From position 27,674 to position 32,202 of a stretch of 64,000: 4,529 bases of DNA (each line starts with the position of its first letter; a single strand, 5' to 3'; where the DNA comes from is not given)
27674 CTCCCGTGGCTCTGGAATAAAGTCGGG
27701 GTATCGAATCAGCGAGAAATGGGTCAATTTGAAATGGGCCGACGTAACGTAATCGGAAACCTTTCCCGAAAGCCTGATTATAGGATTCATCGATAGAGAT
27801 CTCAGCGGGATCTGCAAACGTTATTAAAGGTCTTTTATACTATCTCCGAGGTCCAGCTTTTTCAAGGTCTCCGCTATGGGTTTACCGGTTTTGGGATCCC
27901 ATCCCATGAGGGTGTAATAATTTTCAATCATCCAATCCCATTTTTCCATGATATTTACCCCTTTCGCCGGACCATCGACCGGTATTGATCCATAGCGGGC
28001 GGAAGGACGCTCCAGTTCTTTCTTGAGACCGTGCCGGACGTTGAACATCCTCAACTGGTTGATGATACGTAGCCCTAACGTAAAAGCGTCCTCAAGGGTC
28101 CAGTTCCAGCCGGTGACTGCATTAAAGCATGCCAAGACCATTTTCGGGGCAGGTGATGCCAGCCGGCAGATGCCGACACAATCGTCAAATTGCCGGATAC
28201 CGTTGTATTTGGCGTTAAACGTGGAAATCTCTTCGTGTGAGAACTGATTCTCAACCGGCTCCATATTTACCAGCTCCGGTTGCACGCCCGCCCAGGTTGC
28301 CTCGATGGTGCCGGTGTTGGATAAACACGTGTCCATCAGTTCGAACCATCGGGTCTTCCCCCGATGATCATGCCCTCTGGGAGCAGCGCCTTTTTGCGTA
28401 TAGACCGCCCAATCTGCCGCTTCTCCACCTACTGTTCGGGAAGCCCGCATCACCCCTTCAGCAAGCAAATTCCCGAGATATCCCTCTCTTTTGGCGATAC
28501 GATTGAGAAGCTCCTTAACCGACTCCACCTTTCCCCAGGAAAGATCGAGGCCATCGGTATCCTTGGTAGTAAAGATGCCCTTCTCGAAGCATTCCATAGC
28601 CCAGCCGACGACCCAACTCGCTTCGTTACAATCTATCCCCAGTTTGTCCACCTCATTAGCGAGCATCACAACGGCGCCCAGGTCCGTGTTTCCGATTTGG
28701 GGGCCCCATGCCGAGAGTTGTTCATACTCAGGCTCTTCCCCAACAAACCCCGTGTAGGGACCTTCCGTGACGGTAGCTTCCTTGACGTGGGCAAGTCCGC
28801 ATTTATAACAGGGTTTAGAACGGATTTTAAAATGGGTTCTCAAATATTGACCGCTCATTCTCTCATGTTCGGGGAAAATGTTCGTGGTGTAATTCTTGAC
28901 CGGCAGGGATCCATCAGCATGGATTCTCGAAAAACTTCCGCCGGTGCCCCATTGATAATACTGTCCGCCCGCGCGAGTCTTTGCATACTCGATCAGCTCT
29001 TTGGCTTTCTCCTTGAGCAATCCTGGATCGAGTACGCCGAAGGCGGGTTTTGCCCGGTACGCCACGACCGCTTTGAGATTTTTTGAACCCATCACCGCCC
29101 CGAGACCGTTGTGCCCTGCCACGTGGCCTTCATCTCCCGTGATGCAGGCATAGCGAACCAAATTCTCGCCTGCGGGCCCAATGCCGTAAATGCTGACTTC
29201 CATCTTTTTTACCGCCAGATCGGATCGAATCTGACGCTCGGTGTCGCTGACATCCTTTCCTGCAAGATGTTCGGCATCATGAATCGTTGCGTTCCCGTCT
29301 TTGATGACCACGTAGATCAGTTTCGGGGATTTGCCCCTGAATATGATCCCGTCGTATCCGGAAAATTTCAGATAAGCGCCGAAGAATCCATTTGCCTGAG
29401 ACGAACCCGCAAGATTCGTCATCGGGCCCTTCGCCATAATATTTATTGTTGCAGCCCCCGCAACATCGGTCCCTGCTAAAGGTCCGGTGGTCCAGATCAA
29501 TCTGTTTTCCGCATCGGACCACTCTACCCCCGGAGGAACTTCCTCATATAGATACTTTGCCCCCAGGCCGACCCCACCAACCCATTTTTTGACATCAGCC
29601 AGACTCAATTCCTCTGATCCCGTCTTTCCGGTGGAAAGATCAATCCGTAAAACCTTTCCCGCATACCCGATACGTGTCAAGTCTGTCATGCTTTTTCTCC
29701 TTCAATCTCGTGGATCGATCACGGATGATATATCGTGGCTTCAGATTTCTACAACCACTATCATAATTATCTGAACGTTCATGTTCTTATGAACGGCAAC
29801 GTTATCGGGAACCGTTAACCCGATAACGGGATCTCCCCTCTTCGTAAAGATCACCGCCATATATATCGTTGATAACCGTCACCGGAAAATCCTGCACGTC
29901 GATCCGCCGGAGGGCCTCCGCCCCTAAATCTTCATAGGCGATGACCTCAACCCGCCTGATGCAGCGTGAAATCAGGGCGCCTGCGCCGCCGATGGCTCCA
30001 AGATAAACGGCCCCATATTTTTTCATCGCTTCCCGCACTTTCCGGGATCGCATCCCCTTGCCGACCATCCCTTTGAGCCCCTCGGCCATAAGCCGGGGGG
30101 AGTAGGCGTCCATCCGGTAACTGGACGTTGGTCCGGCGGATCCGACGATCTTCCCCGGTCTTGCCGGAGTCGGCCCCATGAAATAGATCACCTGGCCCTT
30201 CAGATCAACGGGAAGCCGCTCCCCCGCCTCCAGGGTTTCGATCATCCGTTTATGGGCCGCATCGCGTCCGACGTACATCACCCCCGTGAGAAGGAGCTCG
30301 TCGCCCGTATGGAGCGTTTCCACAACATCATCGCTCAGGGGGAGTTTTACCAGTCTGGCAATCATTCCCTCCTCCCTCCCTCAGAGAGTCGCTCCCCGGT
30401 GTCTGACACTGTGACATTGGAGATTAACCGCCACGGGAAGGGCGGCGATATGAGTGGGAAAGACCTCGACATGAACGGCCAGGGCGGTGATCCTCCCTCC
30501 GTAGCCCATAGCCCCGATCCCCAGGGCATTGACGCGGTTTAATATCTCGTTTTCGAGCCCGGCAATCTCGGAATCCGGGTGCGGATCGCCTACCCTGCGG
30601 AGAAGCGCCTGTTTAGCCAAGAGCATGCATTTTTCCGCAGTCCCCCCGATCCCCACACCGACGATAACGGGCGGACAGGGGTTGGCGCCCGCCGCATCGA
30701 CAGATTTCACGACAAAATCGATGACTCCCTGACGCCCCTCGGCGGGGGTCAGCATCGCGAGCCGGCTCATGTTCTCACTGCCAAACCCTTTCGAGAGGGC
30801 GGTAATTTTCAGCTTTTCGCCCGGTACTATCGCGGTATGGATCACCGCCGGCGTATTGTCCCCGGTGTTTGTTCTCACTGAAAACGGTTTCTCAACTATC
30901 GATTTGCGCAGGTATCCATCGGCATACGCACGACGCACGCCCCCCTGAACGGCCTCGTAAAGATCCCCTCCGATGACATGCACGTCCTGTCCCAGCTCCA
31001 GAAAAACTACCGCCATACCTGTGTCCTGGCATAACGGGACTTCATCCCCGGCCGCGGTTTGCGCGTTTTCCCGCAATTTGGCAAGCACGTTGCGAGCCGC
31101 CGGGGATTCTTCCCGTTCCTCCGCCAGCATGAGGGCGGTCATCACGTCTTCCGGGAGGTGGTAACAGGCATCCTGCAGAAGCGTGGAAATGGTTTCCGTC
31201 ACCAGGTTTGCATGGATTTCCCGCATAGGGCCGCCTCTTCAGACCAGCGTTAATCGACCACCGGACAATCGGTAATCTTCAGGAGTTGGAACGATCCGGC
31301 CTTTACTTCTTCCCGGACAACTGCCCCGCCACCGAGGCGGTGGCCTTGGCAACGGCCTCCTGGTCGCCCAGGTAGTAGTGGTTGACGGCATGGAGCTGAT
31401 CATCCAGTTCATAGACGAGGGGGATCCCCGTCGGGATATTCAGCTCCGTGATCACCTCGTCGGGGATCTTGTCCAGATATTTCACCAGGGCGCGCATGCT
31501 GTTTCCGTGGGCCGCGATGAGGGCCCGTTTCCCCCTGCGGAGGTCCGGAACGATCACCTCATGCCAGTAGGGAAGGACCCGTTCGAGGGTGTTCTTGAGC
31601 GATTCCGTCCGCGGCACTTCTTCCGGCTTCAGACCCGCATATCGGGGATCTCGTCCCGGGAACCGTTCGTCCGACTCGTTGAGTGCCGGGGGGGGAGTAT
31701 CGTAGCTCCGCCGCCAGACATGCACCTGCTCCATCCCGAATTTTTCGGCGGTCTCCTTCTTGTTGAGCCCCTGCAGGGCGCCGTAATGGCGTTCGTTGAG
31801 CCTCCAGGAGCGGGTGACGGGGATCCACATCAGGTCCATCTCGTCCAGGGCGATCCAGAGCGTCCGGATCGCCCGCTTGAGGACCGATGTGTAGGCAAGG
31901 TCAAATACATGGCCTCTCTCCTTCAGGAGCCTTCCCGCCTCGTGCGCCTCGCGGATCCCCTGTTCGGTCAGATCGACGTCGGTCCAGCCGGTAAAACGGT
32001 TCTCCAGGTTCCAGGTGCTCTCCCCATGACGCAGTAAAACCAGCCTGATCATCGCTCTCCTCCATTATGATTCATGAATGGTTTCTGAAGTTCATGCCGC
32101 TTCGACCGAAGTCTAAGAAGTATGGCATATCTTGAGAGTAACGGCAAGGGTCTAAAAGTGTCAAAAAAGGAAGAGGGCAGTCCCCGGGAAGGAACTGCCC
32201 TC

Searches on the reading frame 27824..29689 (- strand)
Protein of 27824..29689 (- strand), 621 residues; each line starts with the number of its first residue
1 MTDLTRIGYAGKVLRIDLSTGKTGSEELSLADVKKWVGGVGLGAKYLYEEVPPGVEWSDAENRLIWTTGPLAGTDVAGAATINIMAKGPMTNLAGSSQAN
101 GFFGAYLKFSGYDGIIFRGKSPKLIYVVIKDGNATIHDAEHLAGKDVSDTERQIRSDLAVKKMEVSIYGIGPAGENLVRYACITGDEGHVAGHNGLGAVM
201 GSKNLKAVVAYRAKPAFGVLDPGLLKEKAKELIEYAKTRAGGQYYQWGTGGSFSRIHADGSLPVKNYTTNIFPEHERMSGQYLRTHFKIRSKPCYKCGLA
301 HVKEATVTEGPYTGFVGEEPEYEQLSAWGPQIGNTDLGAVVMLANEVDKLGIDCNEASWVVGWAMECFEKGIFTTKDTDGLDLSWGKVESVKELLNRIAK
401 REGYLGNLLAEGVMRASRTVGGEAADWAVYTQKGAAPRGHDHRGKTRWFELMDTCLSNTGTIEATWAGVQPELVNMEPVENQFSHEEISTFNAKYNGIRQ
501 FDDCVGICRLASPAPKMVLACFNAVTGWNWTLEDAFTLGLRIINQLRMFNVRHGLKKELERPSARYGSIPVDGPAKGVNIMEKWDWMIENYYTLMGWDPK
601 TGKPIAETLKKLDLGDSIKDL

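Call 7: search_protein_families(library=pfam, proteins=[window:27824-29689:-], max_evalue=0.001)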
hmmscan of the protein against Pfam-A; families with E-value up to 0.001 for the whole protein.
window:27824-29689:- (621 aa): 2 families
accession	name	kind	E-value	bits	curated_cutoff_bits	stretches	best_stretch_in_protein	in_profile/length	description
PF01314.23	AFOR_C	-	2e-83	281.1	27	1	229-614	7-385/385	Aldehyde ferredoxin oxidoreductase, domains 2 & 3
PF02730.20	AFOR_N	-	3.6e-66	223.1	29.8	1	11-210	1-196/199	Aldehyde ferredoxin oxidoreductase, N-terminal domain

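Call 8: search_protein_families(library=ncbifam, proteins=[window:27824-29689:-], max_evalue=0.001)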
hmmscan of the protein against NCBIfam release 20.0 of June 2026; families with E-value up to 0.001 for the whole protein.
window:27824-29689:- (621 aa): 2 families
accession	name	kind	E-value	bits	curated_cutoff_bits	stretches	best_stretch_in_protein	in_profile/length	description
NF007354.0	PRK09849.1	equivalog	1.3e-59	202.5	868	2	6-210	5-204/703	aldehyde ferredoxin oxidoreductase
NF040818.1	GAPOR_Arch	equivalog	3.4e-06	25.7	1300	0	12-134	4-123/654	glyceraldehyde-3-phosphate:ferredoxin oxidoreductase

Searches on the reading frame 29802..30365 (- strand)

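Call 7: search_protein_families(library=pfam, proteins=[window:29802-30365:-], max_evalue=0.001)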
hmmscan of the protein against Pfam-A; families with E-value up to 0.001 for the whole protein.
window:29802-30365:- (187 aa): 1 family
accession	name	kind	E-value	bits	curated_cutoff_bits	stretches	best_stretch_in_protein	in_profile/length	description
PF05683.17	Fumerase_C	-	5.1e-58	196.2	22.2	1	11-176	36-204/205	Fumarase C-terminus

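Call 8: search_protein_families(library=ncbifam, proteins=[window:29802-30365:-], max_evalue=0.001)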
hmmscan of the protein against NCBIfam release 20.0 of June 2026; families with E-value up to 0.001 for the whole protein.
window:29802-30365:- (187 aa): 8 families
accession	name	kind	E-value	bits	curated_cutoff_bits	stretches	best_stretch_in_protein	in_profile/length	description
NF005310.0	PRK06842.1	equivalog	2.9e-78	261.9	238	1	5-182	4-181/185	Fe-S-containing hydro-lyase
TIGR00723.1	ttdB_fumA_fumB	subfamily_domain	6.1e-47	159.7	145.15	1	15-176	3-169/169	FumA C-terminus/TtdB family hydratase beta subunit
NF011919.0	PRK15390.1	equivalog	7.2e-35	120.2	1105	1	23-176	382-537/548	class I fumarate hydratase FumA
NF011920.0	PRK15391.1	subfamily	1.6e-34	119.1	1094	1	23-177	382-538/548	class I fumarate hydratase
NF004708.0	PRK06043.1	equivalog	4.4e-34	117.7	269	1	6-180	5-182/192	fumarate hydratase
NF006253.0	PRK08395.1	equivalog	5.6e-34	117.3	244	1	6-175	5-164/166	fumarate hydratase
NF011921.0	PRK15392.1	equivalog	3.2e-28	98.6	1060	1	16-178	374-538/550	class I fumarate hydratase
NF006082.0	PRK08228.1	equivalog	2.6e-23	82.6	264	1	3-182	3-187/205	L(+)-tartrate dehydratase subunit beta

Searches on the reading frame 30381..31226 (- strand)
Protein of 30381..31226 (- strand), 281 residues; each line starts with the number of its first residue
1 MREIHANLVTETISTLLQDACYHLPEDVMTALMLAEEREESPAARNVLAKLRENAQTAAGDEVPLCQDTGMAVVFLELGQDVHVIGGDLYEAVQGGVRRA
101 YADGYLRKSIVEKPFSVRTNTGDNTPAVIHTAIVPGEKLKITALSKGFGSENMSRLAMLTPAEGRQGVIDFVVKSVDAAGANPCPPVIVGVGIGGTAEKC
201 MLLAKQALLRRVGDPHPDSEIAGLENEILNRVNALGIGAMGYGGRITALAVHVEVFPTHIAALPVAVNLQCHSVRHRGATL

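Call 7: search_protein_families(library=pfam, proteins=[window:30381-31226:-], max_evalue=0.001)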
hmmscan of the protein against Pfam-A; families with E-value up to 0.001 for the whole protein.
window:30381-31226:- (281 aa): 1 family
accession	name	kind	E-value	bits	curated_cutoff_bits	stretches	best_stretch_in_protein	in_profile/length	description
PF05681.19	Fumerase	-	4.4e-112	374.3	25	1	11-278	2-268/270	Fumarate hydratase (Fumerase)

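Call 8: search_protein_families(library=ncbifam, proteins=[window:30381-31226:-], max_evalue=0.001)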
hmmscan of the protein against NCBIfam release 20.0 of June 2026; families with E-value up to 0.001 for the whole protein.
window:30381-31226:- (281 aa): 6 families
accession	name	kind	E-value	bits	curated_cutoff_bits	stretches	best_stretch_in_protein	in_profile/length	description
NF004885.0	PRK06246.1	equivalog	1.7e-119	398.2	276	1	1-279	1-277/279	fumarate hydratase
TIGR00722.1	ttdA_fumA_fumB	subfamily_domain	1.2e-94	316.6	100.65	1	9-277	1-269/273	hydrolyase, tartrate alpha subunit/fumarate domain protein, Fe-S type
NF006084.0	PRK08230.1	equivalog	7.3e-48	163.2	365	1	5-276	10-282/303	L(+)-tartrate dehydratase subunit alpha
NF011920.0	PRK15391.1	subfamily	6.6e-24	84.1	1094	1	34-276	73-323/548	class I fumarate hydratase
NF011919.0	PRK15390.1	equivalog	1e-21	76.8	1105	1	37-276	76-323/548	class I fumarate hydratase FumA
NF011921.0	PRK15392.1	equivalog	5.1e-20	71.5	1060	1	36-276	74-322/550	class I fumarate hydratase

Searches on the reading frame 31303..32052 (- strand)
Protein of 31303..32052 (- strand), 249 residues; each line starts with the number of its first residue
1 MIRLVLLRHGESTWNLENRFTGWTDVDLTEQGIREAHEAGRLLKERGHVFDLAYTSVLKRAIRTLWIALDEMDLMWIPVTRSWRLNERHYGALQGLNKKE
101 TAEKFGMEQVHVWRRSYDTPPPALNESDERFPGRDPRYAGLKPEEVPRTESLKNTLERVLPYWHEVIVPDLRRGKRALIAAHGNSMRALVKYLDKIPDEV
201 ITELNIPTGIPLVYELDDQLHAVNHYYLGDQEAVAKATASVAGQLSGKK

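Call 47: search_protein_families(library=pfam, proteins=[window:31303-32052:-], max_evalue=0.001)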
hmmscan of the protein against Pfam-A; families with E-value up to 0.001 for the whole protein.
window:31303-32052:- (249 aa): 1 family
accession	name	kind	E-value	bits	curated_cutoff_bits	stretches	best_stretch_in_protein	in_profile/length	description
PF00300.27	His_Phos_1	-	7.1e-36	124.1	21.7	2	4-131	1-122/194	Histidine phosphatase superfamily (branch 1)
